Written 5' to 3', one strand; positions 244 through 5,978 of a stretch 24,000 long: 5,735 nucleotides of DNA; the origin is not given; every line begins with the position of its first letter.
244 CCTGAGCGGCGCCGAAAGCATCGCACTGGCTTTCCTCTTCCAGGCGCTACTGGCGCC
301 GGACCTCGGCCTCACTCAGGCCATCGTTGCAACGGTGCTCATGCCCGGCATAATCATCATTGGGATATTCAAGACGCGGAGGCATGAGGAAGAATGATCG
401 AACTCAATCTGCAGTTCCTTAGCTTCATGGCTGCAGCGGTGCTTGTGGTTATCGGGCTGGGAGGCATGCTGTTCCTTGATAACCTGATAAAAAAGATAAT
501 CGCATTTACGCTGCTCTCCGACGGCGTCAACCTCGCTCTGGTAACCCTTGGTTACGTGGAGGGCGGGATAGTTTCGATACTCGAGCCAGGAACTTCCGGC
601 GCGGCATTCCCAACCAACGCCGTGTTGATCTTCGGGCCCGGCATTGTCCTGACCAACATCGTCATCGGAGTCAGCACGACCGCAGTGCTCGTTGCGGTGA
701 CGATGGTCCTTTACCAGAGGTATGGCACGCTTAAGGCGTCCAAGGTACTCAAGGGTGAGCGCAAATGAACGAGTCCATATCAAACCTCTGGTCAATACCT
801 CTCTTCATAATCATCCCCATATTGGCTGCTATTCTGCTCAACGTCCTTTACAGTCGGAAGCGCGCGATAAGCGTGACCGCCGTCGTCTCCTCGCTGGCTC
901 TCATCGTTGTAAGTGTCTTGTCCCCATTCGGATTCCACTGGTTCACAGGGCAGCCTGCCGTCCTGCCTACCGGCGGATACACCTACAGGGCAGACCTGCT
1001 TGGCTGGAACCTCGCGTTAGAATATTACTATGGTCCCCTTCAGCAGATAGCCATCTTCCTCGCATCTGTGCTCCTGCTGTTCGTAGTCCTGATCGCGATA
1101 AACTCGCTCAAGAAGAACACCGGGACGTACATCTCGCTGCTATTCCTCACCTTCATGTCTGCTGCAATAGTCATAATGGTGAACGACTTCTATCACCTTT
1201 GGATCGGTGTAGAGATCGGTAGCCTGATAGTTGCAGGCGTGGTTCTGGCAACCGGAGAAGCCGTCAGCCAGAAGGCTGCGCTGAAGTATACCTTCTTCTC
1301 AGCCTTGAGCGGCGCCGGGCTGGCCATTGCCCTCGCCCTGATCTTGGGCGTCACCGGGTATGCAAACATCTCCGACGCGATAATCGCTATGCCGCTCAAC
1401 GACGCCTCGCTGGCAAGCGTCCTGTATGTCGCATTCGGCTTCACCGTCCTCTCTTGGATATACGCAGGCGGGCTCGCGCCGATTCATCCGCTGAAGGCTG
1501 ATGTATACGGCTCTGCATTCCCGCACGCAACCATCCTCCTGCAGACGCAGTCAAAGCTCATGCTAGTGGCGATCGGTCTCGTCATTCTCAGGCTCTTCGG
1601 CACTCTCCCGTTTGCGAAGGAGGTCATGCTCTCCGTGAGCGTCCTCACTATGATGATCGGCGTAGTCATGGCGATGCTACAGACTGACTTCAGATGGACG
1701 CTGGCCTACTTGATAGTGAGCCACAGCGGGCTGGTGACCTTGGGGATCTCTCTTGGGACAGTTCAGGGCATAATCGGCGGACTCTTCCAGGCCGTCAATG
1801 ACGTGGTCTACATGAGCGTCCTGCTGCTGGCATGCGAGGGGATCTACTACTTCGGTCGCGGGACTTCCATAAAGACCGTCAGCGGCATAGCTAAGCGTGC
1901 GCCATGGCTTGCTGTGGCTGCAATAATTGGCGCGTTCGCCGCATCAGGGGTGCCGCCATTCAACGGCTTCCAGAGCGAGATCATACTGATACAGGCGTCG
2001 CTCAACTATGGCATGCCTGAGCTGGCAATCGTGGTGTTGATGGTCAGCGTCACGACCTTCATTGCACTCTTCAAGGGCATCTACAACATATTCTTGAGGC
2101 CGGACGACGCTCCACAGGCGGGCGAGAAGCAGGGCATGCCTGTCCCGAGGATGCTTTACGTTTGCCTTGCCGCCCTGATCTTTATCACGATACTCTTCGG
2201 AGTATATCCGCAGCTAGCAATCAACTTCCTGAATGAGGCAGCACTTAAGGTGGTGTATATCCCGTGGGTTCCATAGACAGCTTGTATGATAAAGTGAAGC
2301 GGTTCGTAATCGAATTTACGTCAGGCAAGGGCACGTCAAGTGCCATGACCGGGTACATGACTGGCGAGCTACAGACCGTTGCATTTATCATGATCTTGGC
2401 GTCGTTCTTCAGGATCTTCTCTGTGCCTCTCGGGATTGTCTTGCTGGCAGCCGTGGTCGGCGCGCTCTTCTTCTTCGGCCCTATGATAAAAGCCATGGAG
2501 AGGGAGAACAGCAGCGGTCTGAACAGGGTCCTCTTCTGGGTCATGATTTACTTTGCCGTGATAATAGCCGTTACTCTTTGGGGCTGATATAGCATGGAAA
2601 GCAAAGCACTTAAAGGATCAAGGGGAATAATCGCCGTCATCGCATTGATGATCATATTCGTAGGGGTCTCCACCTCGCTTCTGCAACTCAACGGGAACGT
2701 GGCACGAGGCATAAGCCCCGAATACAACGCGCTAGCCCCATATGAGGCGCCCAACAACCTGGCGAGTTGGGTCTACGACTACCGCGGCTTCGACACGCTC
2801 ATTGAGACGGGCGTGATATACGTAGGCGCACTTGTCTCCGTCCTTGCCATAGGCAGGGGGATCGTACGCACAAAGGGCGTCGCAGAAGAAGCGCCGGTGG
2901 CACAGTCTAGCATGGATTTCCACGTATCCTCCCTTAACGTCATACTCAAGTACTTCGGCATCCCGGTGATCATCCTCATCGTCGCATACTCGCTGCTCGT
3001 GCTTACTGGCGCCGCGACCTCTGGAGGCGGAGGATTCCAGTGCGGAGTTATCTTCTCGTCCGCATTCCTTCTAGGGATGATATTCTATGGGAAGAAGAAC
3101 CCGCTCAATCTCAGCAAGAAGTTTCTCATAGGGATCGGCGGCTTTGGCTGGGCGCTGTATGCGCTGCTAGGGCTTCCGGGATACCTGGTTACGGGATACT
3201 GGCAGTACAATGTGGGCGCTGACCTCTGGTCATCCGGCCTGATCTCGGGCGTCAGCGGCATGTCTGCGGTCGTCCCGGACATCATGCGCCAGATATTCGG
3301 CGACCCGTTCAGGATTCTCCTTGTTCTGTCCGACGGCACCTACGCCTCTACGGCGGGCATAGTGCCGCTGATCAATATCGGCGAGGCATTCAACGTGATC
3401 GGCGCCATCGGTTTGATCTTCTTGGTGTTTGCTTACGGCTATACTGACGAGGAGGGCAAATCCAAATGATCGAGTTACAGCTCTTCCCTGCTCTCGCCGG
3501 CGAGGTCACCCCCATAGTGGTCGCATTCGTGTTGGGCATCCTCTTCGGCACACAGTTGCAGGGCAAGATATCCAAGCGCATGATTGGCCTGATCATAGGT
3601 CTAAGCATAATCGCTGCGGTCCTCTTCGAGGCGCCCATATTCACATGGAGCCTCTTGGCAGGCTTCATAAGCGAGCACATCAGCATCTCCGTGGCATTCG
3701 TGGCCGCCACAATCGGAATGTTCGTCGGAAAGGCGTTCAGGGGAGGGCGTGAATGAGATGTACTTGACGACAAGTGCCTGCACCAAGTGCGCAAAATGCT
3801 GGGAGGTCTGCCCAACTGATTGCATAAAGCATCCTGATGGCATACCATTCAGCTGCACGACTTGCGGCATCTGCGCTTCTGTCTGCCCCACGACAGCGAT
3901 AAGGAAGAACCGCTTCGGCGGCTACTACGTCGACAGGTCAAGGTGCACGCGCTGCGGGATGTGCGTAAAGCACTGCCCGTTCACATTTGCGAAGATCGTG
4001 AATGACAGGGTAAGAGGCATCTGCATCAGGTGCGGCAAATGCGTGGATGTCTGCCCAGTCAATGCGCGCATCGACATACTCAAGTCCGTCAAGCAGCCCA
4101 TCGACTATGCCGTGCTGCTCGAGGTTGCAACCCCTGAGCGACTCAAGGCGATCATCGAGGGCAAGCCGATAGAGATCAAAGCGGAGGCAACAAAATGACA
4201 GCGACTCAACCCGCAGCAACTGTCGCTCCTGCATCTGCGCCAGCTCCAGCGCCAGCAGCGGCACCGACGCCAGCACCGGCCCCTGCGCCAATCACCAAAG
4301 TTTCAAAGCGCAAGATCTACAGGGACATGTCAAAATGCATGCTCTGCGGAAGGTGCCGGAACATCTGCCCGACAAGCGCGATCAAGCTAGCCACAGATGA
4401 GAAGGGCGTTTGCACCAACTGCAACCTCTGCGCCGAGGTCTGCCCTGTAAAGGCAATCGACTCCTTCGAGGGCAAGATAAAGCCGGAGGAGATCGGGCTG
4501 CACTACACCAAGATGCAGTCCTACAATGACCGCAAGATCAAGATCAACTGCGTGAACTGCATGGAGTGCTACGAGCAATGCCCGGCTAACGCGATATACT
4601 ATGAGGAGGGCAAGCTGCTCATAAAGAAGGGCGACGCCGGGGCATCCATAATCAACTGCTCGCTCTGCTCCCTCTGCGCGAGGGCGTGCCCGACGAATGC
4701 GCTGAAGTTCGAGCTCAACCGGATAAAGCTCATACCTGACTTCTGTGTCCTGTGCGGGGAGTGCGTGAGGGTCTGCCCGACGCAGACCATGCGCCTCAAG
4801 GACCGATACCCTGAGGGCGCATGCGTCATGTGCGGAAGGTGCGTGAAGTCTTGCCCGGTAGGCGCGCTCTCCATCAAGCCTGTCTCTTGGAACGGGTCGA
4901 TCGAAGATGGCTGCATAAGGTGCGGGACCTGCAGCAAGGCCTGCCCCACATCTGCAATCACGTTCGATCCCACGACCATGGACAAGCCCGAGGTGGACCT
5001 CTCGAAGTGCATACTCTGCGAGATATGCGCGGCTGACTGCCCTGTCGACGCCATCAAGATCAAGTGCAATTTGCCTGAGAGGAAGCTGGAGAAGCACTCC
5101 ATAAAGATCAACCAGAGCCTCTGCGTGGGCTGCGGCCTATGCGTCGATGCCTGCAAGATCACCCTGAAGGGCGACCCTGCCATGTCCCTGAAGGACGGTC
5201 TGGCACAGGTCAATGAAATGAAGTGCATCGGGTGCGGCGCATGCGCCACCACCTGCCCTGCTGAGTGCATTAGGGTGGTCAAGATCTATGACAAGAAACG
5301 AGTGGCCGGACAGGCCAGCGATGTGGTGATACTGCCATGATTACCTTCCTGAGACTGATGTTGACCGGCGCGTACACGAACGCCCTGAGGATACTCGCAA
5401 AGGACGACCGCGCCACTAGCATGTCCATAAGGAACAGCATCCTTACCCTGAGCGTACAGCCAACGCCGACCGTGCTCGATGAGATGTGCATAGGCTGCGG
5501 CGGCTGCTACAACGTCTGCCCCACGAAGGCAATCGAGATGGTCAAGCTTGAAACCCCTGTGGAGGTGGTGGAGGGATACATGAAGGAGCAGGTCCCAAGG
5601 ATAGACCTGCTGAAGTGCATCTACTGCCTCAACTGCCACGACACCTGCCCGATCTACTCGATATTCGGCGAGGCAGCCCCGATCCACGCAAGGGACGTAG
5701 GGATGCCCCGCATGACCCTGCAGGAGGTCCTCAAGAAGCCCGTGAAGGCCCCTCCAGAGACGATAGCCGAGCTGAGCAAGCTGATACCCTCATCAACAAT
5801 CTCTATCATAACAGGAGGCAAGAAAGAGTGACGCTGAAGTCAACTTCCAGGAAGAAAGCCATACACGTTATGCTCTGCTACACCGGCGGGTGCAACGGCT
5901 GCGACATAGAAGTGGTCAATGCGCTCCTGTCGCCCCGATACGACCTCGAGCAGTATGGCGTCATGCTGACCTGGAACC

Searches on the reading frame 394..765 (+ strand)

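Call 28: search_protein_families(library=pfam, proteins=[window:394-765:+], max_evalue=0.001)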
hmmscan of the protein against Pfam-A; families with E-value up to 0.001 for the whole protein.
window:394-765:+ (124 aa): 2 families
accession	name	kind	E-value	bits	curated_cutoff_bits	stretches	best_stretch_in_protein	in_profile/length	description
PF00420.29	Oxidored_q2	-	5.6e-16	58.5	26.1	1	11-118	3-90/95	NADH-ubiquinone/plastoquinone oxidoreductase chain 4L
PF09881.14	DUF2108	-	0.00014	22.2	29.6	1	13-65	5-58/70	Predicted membrane protein (DUF2108)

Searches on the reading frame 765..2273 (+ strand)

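Call 28: search_protein_families(library=pfam, proteins=[window:765-2273:+], max_evalue=0.001)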
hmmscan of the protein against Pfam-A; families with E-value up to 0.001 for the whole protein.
window:765-2273:+ (503 aa): 1 family
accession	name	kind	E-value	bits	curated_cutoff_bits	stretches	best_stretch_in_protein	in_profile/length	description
PF00361.26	Proton_antipo_M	-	2.1e-25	90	21.5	1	140-428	2-291/294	NADH:quinone oxidoreductase/Mrp antiporter, TM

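Call 59: search_protein_families(library=ncbifam, proteins=[window:765-2273:+], max_evalue=0.00001)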
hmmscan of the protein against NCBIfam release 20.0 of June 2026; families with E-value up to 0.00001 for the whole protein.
window:765-2273:+ (503 aa): 62 families (the best 25 are shown)
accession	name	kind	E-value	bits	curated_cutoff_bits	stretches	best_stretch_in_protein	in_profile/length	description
NF004920.0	PRK06277.1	equivalog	2.8e-113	379.2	578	1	11-496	4-475/478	energy conserving hydrogenase EhbF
TIGR01770.1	NDH_I_N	subfamily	5.9e-38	131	332.6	1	12-485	6-471/472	NADH-quinone oxidoreductase subunit NuoN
NF006240.0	PRK08376.1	subfamily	9.6e-38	130.4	662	1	11-494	7-504/521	putative monovalent cation/H+ antiporter subunit D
NF009306.0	PRK12663.1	equivalog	9.1e-37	127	542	1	8-494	5-479/498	Na+/H+ antiporter subunit D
NF006419.0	PRK08668.1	equivalog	2e-36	125.9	617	1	13-494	6-479/613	NADH dehydrogenase subunit M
NF006241.0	PRK08377.1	equivalog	1.1e-33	117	645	1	13-496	7-477/494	NADH dehydrogenase subunit N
NF005818.0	PRK07691.1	equivalog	4.2e-30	105.2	586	1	13-496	8-483/496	Na+/H+ antiporter subunit D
TIGR01972.1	NDH_I_M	subfamily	1.6e-29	102.9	263.8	1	12-495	2-481/486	NADH-quinone oxidoreductase subunit M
NF006238.0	PRK08375.1-4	equivalog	3.4e-29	102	626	1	10-445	5-431/531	putative monovalent cation/H+ antiporter subunit D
NF009305.0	PRK12662.1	equivalog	9.9e-28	97.1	700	1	13-494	8-488/492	putative monovalent cation/H+ antiporter subunit D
NF004442.0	PRK05777.1-5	equivalog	2.5e-27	96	523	1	11-490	12-475/483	NADH-quinone oxidoreductase subunit NuoN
NF009308.0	PRK12665.1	equivalog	6.9e-27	94.2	585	1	11-437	9-432/531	Na+/H+ antiporter subunit D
NF009310.0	PRK12668.1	equivalog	5.1e-25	88.3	564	1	72-490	50-442/584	Na(+)/H(+) antiporter subunit D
NF004441.0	PRK05777.1-4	equivalog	1.8e-23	83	477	1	124-493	149-520/524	NADH-quinone oxidoreductase subunit NuoN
NF004440.0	PRK05777.1-3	equivalog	2.8e-22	79.3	519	1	90-477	74-460/477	NADH-quinone oxidoreductase subunit NuoN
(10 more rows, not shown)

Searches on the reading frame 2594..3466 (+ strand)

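Call 28: search_protein_families(library=pfam, proteins=[window:2594-3466:+], max_evalue=0.001)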
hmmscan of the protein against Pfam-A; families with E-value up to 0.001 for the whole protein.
window:2594-3466:+ (291 aa): 1 family
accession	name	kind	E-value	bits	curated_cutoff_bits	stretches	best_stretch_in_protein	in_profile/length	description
PF04039.18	MnhB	-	5.9e-08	33.4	22.5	1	124-272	8-125/127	Domain related to MnhB subunit of Na+/H+ antiporter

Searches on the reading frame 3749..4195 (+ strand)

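Call 28: search_protein_families(library=pfam, proteins=[window:3749-4195:+], max_evalue=0.001)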
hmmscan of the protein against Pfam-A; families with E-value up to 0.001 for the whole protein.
window:3749-4195:+ (149 aa): 15 families
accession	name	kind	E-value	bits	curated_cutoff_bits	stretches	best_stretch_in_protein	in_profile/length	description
PF00037.32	Fer4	-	3.4e-24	84.1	21.1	4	59-78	1-20/24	4Fe-4S binding domain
PF13237.11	Fer4_10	-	5.1e-18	65.2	25.5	4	60-103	3-53/53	4Fe-4S dicluster domain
PF12838.12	Fer4_7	-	2.1e-16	60.5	27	2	35-78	1-50/52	4Fe-4S dicluster domain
PF13187.11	Fer4_9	-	5.4e-15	55.6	27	2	36-77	2-48/52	4Fe-4S dicluster domain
PF12837.12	Fer4_6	-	8.6e-15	54.3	25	2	61-78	4-21/24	4Fe-4S binding domain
PF13484.11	Fer4_16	-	2e-14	54.5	30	2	92-106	2-16/66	4Fe-4S double cluster binding domain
PF12797.12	Fer4_2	-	2.4e-14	52.7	24.5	2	59-78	3-22/22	4Fe-4S binding domain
PF14697.11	Fer4_21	-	3.5e-12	46.7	35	2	61-108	3-57/59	4Fe-4S dicluster domain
PF12800.12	Fer4_4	-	5.5e-11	42.2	24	1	92-104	4-16/17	4Fe-4S binding domain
PF13183.11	Fer4_8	-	6.5e-11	43.1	27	0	64-82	3-21/68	4Fe-4S dicluster domain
PF13534.11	Fer4_17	-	2.7e-09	37.8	22.2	0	92-109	2-19/61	4Fe-4S dicluster domain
PF12798.12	Fer4_3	-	3.3e-08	34.2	27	1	92-106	1-15/15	4Fe-4S binding domain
PF25160.1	LdpA_Fe-S-bd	-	1.9e-07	31.2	27.6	1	14-54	5-46/49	LdpA Fe-S cluster-binding domain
PF13746.11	Fer4_18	-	1.7e-06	28.6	27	0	63-103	58-96/114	4Fe-4S dicluster domain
PF13370.11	Fer4_13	-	2.8e-05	25.2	24.5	0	61-82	1-22/58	4Fe-4S single cluster domain of Ferredoxin I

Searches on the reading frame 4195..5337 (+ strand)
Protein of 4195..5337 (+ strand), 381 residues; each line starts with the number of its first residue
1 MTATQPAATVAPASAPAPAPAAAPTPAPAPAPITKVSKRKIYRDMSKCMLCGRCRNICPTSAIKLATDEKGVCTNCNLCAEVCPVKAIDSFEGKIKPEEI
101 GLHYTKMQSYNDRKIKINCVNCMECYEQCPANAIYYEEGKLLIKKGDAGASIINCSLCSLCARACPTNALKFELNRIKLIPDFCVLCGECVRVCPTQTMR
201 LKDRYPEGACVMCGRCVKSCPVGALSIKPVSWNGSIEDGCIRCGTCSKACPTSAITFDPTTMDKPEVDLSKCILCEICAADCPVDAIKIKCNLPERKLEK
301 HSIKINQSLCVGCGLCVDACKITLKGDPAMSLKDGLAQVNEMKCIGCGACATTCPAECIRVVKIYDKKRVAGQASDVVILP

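Call 28: search_protein_families(library=pfam, proteins=[window:4195-5337:+], max_evalue=0.001)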
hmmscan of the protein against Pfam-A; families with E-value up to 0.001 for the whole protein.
window:4195-5337:+ (381 aa): 15 families
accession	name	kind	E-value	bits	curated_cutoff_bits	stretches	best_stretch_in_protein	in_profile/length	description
PF00037.32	Fer4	-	2.1e-58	192.4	21.1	10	42-64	2-24/24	4Fe-4S binding domain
PF12838.12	Fer4_7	-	3.3e-47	159.2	27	9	240-286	2-52/52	4Fe-4S dicluster domain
PF12837.12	Fer4_6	-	7.8e-38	127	25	5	264-287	1-24/24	4Fe-4S binding domain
PF13187.11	Fer4_9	-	1.5e-34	118.2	27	6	209-255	1-52/52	4Fe-4S dicluster domain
PF13237.11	Fer4_10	-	1.7e-34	117.9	25.5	8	70-130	6-53/53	4Fe-4S dicluster domain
PF13484.11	Fer4_16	-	9.5e-34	116.4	30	2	73-100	2-29/66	4Fe-4S double cluster binding domain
PF12797.12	Fer4_2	-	2.4e-33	112.2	24.5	3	339-356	5-22/22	4Fe-4S binding domain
PF14697.11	Fer4_21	-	8.7e-32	109.5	35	5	237-288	5-58/59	4Fe-4S dicluster domain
PF13183.11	Fer4_8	-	7.4e-25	87.7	27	1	73-132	5-67/68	4Fe-4S dicluster domain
PF12800.12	Fer4_4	-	3.9e-23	79.9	24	0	308-321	2-15/17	4Fe-4S binding domain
PF12798.12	Fer4_3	-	2.7e-18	65.7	27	0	210-224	1-15/15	4Fe-4S binding domain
PF25160.1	LdpA_Fe-S-bd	-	7.4e-18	64.5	27.6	3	54-91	9-46/49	LdpA Fe-S cluster-binding domain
PF13534.11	Fer4_17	-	1.3e-15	58.1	22.2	0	37-60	35-58/61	4Fe-4S dicluster domain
PF17179.9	Fer4_22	-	2.1e-07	32.2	27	0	296-322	67-93/95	4Fe-4S dicluster domain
PF13746.11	Fer4_18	-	5.2e-07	30.3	27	0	199-251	50-96/114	4Fe-4S dicluster domain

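Call 59: search_protein_families(library=ncbifam, proteins=[window:4195-5337:+], max_evalue=0.00001)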
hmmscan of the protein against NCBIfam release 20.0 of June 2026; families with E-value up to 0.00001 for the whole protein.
window:4195-5337:+ (381 aa): 89 families (the best 25 are shown)
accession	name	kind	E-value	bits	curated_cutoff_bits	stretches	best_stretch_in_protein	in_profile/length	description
NF045874.1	Vhu_polyferre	exception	6.1e-40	137.1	600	3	152-321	29-209/381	F420-non-reducing hydrogenase associated-polyferredoxin VhuB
NF058577.1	FdxA_fam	equivalog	2.7e-38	129.9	65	3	236-286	5-52/52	4Fe-4S ferredoxin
NF042909.1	FMH_DH_FwdF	exception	1.4e-34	119.7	375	2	71-202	178-314/336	tungsten-dependent formylmethanofuran dehydrogenase subunit FwdF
TIGR01971.1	NuoI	subfamily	1e-33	115.5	113.05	3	269-321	41-94/121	NADH-quinone oxidoreductase, chain I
NF038196.1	ferrodoxin_EFR1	subfamily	1.2e-33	117.1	75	5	208-263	184-237/242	EFR1 family ferrodoxin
NF040864.1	HgcB_ferredoxin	equivalog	3.8e-31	106.8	99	3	177-229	9-65/93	mercury methylation ferredoxin HgcB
NF009053.0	PRK12387.1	subfamily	2.5e-29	102.3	204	4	152-205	37-96/180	formate hydrogenlyase complex iron-sulfur subunit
NF006221.0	PRK08348.1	subfamily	2.7e-28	98.3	124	2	154-203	45-96/136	NADH-plastoquinone oxidoreductase subunit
NF043069.1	T4HPD_activ_SAM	equivalog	1.3e-25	90.4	425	1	291-362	34-100/299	trans-4-hydroxy-L-proline dehydratase activase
NF004537.0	PRK05888.1-3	equivalog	2.7e-25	89.1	163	1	269-320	67-125/204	NADH-quinone oxidoreductase subunit NuoI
TIGR02179.1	PorD_KorD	subfamily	3.2e-25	88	60.05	2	237-289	24-74/78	2-oxoacid:acceptor oxidoreductase, delta subunit, pyruvate/2-ketoisovalerate family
NF005503.0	PRK07118.1-2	equivalog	4e-25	88.6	252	2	310-370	140-193/292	RnfABCDGE type electron transport complex subunit B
NF004536.0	PRK05888.1-1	equivalog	1.3e-24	86.5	212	1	270-322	58-111/180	NADH-quinone oxidoreductase subunit NuoI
NF004541.0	PRK05888.2-2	equivalog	1.6e-24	86.7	217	3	154-200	62-112/168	NADH-quinone oxidoreductase subunit NuoI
NF040612.1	F420_dehyd_FpoI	exception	3.6e-24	85.1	180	2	334-364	34-64/135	F420H2 dehydrogenase subunit FpoI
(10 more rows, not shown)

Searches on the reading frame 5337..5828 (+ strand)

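Call 28: search_protein_families(library=pfam, proteins=[window:5337-5828:+], max_evalue=0.001)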
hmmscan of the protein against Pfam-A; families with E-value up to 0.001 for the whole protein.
window:5337-5828:+ (164 aa): 13 families
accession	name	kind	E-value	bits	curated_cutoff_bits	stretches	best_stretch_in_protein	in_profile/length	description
PF00037.32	Fer4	-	8.7e-12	44.8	21.1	2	46-67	3-24/24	4Fe-4S binding domain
PF13187.11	Fer4_9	-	5.9e-10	39.5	27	2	50-105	1-48/52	4Fe-4S dicluster domain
PF12838.12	Fer4_7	-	6.3e-10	39.8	27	1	51-105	2-49/52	4Fe-4S dicluster domain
PF13237.11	Fer4_10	-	1.3e-09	38.3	25.5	1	48-105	6-53/53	4Fe-4S dicluster domain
PF13183.11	Fer4_8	-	6.1e-09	36.7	27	1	91-124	2-35/68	4Fe-4S dicluster domain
PF12837.12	Fer4_6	-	1e-08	35.2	25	1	44-66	2-24/24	4Fe-4S binding domain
PF14697.11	Fer4_21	-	2.4e-07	31.2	35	1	43-68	33-59/59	4Fe-4S dicluster domain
PF25160.1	LdpA_Fe-S-bd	-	7e-07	29.4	27.6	1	44-70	21-47/49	LdpA Fe-S cluster-binding domain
PF13484.11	Fer4_16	-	2.6e-06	28.5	30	1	51-106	2-65/66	4Fe-4S double cluster binding domain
PF13534.11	Fer4_17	-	4.8e-06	27.5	22.2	0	51-63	46-58/61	4Fe-4S dicluster domain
PF12797.12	Fer4_2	-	8.8e-06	25.8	24.5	1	47-63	6-22/22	4Fe-4S binding domain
PF12800.12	Fer4_4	-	5.8e-05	23.5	24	0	49-63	2-16/17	4Fe-4S binding domain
PF17179.9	Fer4_22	-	7.2e-05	24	27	0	35-64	65-94/95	4Fe-4S dicluster domain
